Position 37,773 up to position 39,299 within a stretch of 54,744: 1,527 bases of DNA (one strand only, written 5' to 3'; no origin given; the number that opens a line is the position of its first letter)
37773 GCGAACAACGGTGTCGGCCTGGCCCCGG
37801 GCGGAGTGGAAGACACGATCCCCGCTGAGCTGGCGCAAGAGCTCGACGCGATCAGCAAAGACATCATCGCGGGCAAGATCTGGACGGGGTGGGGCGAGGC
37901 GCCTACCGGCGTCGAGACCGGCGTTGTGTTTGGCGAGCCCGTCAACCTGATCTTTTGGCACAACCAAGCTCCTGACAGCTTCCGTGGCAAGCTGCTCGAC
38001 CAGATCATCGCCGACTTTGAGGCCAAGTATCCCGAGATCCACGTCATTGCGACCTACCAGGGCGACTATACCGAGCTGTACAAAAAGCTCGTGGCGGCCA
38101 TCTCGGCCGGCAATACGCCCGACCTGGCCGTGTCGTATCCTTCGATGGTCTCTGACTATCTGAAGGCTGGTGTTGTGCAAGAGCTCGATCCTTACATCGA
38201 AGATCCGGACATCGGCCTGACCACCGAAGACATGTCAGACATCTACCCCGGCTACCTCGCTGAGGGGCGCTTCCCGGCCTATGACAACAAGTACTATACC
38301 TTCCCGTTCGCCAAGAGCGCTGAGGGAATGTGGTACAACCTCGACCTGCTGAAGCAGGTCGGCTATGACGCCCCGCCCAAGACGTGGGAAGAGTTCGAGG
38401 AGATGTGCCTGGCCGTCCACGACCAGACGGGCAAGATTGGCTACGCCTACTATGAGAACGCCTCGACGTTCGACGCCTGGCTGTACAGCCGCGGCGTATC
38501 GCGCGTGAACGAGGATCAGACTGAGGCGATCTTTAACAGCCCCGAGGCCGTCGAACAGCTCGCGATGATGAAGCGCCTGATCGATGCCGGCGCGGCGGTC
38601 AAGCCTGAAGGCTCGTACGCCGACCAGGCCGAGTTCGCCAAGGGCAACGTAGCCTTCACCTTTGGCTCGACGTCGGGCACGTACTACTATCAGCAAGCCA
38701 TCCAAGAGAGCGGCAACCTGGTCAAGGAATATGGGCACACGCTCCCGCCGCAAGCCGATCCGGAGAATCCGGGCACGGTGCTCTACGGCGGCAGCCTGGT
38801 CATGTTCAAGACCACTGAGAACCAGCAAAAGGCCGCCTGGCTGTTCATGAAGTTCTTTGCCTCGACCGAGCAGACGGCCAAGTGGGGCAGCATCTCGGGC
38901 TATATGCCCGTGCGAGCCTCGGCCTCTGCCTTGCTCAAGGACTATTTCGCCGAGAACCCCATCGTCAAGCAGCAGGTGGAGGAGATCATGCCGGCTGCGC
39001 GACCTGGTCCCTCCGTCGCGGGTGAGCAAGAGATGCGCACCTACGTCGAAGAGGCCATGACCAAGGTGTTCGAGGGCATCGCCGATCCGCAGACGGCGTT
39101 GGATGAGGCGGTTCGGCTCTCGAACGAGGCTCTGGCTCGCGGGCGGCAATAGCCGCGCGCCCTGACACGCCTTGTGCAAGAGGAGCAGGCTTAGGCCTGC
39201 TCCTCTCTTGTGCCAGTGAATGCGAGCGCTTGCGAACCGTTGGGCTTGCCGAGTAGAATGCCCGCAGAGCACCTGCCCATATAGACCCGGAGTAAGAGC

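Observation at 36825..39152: One lipoprotein fusing two unrelated ABC substrate-binding proteins (BMP/PnrA-type plus family-1 sugar-type)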

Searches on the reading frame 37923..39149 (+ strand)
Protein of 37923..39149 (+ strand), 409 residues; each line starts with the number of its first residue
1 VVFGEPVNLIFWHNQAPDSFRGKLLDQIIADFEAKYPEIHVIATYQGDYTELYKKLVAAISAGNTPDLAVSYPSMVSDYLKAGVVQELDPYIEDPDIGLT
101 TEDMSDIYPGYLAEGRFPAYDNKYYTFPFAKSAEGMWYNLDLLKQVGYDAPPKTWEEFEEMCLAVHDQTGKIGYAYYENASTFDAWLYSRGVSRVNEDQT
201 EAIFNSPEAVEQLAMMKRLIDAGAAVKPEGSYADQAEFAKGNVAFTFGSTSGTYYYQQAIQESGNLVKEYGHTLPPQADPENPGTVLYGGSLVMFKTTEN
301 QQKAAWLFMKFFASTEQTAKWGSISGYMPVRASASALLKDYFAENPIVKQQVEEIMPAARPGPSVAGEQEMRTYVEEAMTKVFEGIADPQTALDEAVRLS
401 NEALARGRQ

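Call 14: search_solved_structures(query=window:37923-39149:+, max_evalue=0.001, show_alignments=2)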
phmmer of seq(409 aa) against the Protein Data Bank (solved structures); distinct sequences matched with E-value up to 0.001: 79 (the best 60 are shown).
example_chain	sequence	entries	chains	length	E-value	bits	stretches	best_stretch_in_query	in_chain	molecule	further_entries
6x84_A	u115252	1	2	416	6.2e-28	101.3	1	9-406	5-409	sn-glycerol-3-phosphate-binding periplasmic protein UgpB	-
4aq4_A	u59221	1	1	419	1.1e-27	100.5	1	9-406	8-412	SN-GLYCEROL-3-PHOSPHATE-BINDING PERIPLASMIC PROTEIN UGPB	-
7c0v_A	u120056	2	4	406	1.6e-27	100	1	12-405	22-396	Sugar ABC transporter, periplasmic sugar-binding protein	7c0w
7c0f_A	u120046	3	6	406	2.4e-27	99.4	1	12-405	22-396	Sugar ABC transporter, periplasmic sugar-binding protein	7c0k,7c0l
7c14_A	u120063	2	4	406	2.5e-27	99.4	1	12-405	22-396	Sugar ABC transporter, periplasmic sugar-binding protein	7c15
7c0x_A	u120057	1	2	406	2.6e-27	99.3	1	12-405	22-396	Sugar ABC transporter, periplasmic sugar-binding protein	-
7c0t_A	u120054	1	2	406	2.7e-27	99.2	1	12-405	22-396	Sugar ABC transporter, periplasmic sugar-binding protein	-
7c0u_A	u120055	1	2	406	6.6e-27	98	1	12-405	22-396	Sugar ABC transporter, periplasmic sugar-binding protein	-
7c0o_A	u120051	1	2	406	7.6e-27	97.8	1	12-405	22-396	Sugar ABC transporter, periplasmic sugar-binding protein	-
7c0r_A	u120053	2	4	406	1.2e-26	97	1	12-405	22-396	Sugar ABC transporter, periplasmic sugar-binding protein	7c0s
7c16_A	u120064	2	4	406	2.4e-26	96.1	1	12-405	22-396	Sugar ABC transporter, periplasmic sugar-binding protein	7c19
7c0y_A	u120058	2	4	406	3.6e-26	95.5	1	12-405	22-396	Sugar ABC transporter, periplasmic sugar-binding protein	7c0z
9xf5_A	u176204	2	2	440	1.5e-22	83.6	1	4-402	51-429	ABC transporter substrate-binding protein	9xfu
7c1b_A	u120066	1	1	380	2.9e-21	79.4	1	123-405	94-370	Sugar ABC transporter, periplasmic sugar-binding protein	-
7bvt_A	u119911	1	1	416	9.2e-21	77.7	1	6-406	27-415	Hypothetical sugar ABC-transporter sugar binding protein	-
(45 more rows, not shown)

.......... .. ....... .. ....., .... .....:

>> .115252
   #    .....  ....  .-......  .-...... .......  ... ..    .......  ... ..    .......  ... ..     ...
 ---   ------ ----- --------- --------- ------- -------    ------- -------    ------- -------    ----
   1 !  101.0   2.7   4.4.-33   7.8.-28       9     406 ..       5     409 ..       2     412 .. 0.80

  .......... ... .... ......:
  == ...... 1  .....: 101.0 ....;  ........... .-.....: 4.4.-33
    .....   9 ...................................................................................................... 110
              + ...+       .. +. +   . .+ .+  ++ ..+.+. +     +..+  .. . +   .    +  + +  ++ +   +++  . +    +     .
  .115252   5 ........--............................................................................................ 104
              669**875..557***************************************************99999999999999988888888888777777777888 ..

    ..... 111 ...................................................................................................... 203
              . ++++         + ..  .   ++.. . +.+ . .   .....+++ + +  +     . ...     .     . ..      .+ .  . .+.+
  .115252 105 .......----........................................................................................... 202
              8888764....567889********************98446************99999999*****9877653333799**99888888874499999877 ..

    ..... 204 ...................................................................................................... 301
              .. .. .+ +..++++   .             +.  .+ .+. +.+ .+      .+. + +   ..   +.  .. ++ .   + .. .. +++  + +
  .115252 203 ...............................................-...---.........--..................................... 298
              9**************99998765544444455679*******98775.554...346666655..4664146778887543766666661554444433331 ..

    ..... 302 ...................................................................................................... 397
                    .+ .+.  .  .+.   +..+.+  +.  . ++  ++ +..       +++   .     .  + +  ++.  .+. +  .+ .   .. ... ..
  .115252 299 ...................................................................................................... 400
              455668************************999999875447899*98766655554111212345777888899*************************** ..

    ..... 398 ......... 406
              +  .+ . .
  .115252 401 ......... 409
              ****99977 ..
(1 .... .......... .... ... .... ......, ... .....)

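Call 52: find_homologous_proteins(query=window:37923-39149:+, max_evalue=1e-40)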
Query seq(409 aa) (409 aa): 171 proteins with E <= 1e-40 among 5602 candidates; the best 120 are listed.
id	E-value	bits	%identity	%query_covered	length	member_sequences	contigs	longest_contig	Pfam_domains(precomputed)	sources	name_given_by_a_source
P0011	5.8e-226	768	82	100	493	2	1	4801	PF13416.12,PF01547.31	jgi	-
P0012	5.3e-196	670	71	100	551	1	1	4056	PF13416.12,PF02608.21,PF01547.31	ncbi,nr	ncbi:MAG: extracellular solute-binding protein, partial [Anaerolineae bacterium]|nr:extracellular so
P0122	9.9e-190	649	70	100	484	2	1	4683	PF13416.12,PF01547.31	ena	-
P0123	1.4e-189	649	70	100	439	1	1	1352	PF13416.12,PF01547.31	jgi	jgi:multiple sugar transport system substrate-binding protein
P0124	3.1e-186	637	68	100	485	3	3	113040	PF13416.12,PF01547.31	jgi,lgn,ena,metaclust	metaclust:\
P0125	7.4e-185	633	68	100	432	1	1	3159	PF13416.12,PF01547.31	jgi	jgi:ABC-type glycerol-3-phosphate transport system substrate-binding protein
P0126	1.2e-179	616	66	100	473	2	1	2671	PF13416.12,PF01547.31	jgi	-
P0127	4.4e-178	611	66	99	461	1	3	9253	PF13416.12,PF01547.31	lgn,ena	-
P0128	3.3e-174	598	63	100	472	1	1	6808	PF13416.12,PF01547.31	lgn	-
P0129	1.3e-172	593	64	100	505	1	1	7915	PF13416.12,PF01547.31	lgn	-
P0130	6.5e-170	584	62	99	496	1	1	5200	PF13416.12,PF01547.31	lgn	-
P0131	1.0e-165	570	61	100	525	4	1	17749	PF13416.12,PF01547.31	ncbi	ncbi:MAG: extracellular solute-binding protein, partial [Chloroflexota bacterium]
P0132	9.9e-164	563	60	98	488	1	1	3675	PF13416.12,PF01547.31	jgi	-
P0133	1.1e-163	563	69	87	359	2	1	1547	PF13416.12,PF01547.31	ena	-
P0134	4.1e-163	561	61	100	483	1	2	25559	PF13416.12,PF01547.31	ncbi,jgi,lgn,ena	-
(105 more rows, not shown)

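Call 53: find_encoding_contigs(protein=P0124, flank=8000, max_places=1)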
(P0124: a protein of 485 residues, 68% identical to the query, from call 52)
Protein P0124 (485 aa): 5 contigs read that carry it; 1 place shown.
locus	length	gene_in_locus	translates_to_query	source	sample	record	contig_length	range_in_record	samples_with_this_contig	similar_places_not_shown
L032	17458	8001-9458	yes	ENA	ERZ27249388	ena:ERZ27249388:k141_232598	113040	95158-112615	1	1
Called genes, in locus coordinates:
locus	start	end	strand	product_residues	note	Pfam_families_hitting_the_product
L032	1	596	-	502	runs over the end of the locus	PF02789:Peptidase_M17_N, PF00883:Peptidase_M17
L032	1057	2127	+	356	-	PF01628:HrcA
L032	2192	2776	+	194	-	PF01025:GrpE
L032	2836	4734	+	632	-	PF00012:HSP70, PF06723:MreB_Mbl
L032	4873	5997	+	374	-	PF00226:DnaJ, PF01556:DnaJ_C, PF27659:CHP02642 (weak), PF00684:DnaJ_CXXCXGXG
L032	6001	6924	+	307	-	PF06325:PrmA, PF05175:MTS (weak), PF13489:Methyltransf_23 (weak), PF13649:Methyltransf_25 (faint), PF02475:TRM5-TYW2_MTfase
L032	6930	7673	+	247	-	PF20260:PUA_4 (faint), PF04452:Methyltrans_RNA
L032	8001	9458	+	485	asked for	PF01547:SBP_bac_1, PF13416:SBP_bac_8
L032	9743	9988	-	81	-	-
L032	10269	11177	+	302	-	PF00005:ABC_tran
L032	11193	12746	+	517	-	-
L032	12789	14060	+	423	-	PF02653:BPD_transp_2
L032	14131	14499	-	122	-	-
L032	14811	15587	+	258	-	PF00702:Hydrolase, PF12710:HAD (weak), PF13419:HAD_2, PF13242:Hydrolase_like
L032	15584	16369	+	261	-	PF00702:Hydrolase, PF13344:Hydrolase_6, PF13419:HAD_2 (weak), PF13242:Hydrolase_like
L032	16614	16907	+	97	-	PF00166:Cpn10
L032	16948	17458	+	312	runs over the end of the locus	?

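Call 54: find_encoding_contigs(protein=P0131, flank=8000, max_places=1)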
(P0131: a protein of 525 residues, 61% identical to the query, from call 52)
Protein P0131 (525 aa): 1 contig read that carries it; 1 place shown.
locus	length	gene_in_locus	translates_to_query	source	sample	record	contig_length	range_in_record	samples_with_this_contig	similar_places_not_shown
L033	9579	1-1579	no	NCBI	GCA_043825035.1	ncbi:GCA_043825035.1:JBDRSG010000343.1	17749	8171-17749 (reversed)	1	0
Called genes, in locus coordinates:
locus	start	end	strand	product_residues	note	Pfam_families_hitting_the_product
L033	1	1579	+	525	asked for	PF01547:SBP_bac_1, PF13416:SBP_bac_8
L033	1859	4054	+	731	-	PF02629:CoA_binding, PF13380:CoA_binding_2, PF13607:Succ_CoA_lig, PF19045:Ligase_CoA_2, PF13549:ATP-grasp_5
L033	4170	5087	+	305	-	PF02463:SMC_N (faint), PF00005:ABC_tran, PF13304:AAA_21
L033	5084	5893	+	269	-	PF01061:ABC2_membrane, PF12698:ABC2_membrane_3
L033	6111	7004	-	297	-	PF01243:PNPOx_N (weak)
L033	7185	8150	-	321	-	PF13353:Fer4_12 (weak), PF04055:Radical_SAM, PF12797:Fer4_2 (faint), PF12838:Fer4_7, PF13187:Fer4_9 (weak), PF13237:Fer4_10 (weak), PF00037:Fer4, PF12837:Fer4_6 (weak), +2 more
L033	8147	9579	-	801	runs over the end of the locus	PF02901:PFL-like, PF01228:Gly_radical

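Call 55: find_encoding_contigs(protein=P0127, flank=8000, max_places=1)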
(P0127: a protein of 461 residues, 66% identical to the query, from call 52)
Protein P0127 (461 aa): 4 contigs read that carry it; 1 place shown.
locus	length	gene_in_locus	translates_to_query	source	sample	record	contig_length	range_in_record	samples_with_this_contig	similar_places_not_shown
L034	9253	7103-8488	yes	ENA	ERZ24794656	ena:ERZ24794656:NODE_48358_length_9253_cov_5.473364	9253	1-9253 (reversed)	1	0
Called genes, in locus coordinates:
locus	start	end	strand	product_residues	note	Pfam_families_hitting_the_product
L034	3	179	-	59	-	?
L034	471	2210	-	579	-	PF00587:tRNA-synt_2b, PF04073:tRNA_edit, PF03129:HGTP_anticodon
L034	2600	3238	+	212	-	PF00753:Lactamase_B, PF23023:Anti-Pycsar_Apyc1 (faint), PF12706:Lactamase_B_2 (weak)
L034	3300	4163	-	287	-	PF03466:LysR_substrate (weak), PF12849:PBP_like_2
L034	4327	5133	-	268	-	PF02673:BacA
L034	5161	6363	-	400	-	PF01702:TGT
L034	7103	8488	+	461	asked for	PF01547:SBP_bac_1, PF13416:SBP_bac_8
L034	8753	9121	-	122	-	-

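Call 56: find_encoding_contigs(protein=P0129, flank=8000, max_places=1)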
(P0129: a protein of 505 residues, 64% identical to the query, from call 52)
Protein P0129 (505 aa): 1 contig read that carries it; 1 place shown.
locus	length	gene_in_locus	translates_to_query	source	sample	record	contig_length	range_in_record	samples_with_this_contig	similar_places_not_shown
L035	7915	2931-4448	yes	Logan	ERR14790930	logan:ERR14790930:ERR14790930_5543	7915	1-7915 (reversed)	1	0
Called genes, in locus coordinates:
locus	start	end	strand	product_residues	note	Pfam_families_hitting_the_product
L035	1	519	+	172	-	?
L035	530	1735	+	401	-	PF00528:BPD_transp_1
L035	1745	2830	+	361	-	PF00528:BPD_transp_1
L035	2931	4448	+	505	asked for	PF01547:SBP_bac_1, PF13416:SBP_bac_8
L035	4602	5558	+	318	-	PF01266:DAO (faint), PF07992:Pyr_redox_2, PF12831:FAD_oxidored (faint), PF13738:Pyr_redox_3, PF00070:Pyr_redox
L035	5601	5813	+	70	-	PF08984:DUF1858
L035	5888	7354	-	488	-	PF18914:DUF5666 (faint)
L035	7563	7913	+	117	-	?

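Call 57: search_protein_families(library=pfam, proteins=[L032:10269-11177:+, L032:11193-12746:+, L032:12789-14060:+, L032:8001-9458:+, L032:14131-14499:-], max_evalue=0.001)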
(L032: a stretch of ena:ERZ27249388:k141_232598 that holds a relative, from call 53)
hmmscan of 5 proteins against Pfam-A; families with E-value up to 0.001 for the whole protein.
L032:10269-11177:+ (302 aa): 1 family
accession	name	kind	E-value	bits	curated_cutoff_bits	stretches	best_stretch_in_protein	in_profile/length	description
PF00005.33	ABC_tran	-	5.5e-15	56.6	25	1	64-219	2-136/137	ABC transporter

L032:11193-12746:+ (517 aa): 2 families
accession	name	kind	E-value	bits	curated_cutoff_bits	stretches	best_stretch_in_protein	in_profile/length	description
PF02653.21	BPD_transp_2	-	9.9e-45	153.2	26.8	1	198-474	3-268/269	Branched-chain amino acid transport system / permease component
PF08529.16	NusA_N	-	1.4e-06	28.9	23.8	0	107-142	59-94/119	NusA N-terminal domain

L032:12789-14060:+ (423 aa): 1 family
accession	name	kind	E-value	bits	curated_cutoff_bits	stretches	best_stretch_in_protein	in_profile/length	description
PF02653.21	BPD_transp_2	-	3.2e-40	138.4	26.8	1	126-400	2-266/269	Branched-chain amino acid transport system / permease component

L032:8001-9458:+ (485 aa): 2 families
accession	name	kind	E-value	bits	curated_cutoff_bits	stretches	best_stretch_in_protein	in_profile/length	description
PF13416.11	SBP_bac_8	-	1e-41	144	27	1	103-415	1-268/279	Bacterial extracellular solute-binding protein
PF01547.30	SBP_bac_1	-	2.3e-30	107.1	26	1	100-394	9-306/307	Bacterial extracellular solute-binding protein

L032:14131-14499:- (122 aa): 0 families

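Call 86: search_solved_structures(query=window:37923-39149:+, max_evalue=1e-25, show_alignments=4)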
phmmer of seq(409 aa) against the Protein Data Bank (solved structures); distinct sequences matched with E-value up to 1e-25: 12.
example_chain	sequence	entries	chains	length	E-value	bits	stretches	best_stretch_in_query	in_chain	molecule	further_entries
6x84_A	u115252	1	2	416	6.2e-28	101.3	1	9-406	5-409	sn-glycerol-3-phosphate-binding periplasmic protein UgpB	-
4aq4_A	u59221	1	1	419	1.1e-27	100.5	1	9-406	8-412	SN-GLYCEROL-3-PHOSPHATE-BINDING PERIPLASMIC PROTEIN UGPB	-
7c0v_A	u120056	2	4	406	1.6e-27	100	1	12-405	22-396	Sugar ABC transporter, periplasmic sugar-binding protein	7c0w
7c0f_A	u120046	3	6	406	2.4e-27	99.4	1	12-405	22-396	Sugar ABC transporter, periplasmic sugar-binding protein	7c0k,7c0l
7c14_A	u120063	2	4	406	2.5e-27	99.4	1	12-405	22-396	Sugar ABC transporter, periplasmic sugar-binding protein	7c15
7c0x_A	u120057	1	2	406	2.6e-27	99.3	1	12-405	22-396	Sugar ABC transporter, periplasmic sugar-binding protein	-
7c0t_A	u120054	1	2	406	2.7e-27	99.2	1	12-405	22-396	Sugar ABC transporter, periplasmic sugar-binding protein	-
7c0u_A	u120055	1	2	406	6.6e-27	98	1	12-405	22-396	Sugar ABC transporter, periplasmic sugar-binding protein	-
7c0o_A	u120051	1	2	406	7.6e-27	97.8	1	12-405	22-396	Sugar ABC transporter, periplasmic sugar-binding protein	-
7c0r_A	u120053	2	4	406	1.2e-26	97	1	12-405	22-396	Sugar ABC transporter, periplasmic sugar-binding protein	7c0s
7c16_A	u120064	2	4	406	2.4e-26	96.1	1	12-405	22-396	Sugar ABC transporter, periplasmic sugar-binding protein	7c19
7c0y_A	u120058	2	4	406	3.6e-26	95.5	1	12-405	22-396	Sugar ABC transporter, periplasmic sugar-binding protein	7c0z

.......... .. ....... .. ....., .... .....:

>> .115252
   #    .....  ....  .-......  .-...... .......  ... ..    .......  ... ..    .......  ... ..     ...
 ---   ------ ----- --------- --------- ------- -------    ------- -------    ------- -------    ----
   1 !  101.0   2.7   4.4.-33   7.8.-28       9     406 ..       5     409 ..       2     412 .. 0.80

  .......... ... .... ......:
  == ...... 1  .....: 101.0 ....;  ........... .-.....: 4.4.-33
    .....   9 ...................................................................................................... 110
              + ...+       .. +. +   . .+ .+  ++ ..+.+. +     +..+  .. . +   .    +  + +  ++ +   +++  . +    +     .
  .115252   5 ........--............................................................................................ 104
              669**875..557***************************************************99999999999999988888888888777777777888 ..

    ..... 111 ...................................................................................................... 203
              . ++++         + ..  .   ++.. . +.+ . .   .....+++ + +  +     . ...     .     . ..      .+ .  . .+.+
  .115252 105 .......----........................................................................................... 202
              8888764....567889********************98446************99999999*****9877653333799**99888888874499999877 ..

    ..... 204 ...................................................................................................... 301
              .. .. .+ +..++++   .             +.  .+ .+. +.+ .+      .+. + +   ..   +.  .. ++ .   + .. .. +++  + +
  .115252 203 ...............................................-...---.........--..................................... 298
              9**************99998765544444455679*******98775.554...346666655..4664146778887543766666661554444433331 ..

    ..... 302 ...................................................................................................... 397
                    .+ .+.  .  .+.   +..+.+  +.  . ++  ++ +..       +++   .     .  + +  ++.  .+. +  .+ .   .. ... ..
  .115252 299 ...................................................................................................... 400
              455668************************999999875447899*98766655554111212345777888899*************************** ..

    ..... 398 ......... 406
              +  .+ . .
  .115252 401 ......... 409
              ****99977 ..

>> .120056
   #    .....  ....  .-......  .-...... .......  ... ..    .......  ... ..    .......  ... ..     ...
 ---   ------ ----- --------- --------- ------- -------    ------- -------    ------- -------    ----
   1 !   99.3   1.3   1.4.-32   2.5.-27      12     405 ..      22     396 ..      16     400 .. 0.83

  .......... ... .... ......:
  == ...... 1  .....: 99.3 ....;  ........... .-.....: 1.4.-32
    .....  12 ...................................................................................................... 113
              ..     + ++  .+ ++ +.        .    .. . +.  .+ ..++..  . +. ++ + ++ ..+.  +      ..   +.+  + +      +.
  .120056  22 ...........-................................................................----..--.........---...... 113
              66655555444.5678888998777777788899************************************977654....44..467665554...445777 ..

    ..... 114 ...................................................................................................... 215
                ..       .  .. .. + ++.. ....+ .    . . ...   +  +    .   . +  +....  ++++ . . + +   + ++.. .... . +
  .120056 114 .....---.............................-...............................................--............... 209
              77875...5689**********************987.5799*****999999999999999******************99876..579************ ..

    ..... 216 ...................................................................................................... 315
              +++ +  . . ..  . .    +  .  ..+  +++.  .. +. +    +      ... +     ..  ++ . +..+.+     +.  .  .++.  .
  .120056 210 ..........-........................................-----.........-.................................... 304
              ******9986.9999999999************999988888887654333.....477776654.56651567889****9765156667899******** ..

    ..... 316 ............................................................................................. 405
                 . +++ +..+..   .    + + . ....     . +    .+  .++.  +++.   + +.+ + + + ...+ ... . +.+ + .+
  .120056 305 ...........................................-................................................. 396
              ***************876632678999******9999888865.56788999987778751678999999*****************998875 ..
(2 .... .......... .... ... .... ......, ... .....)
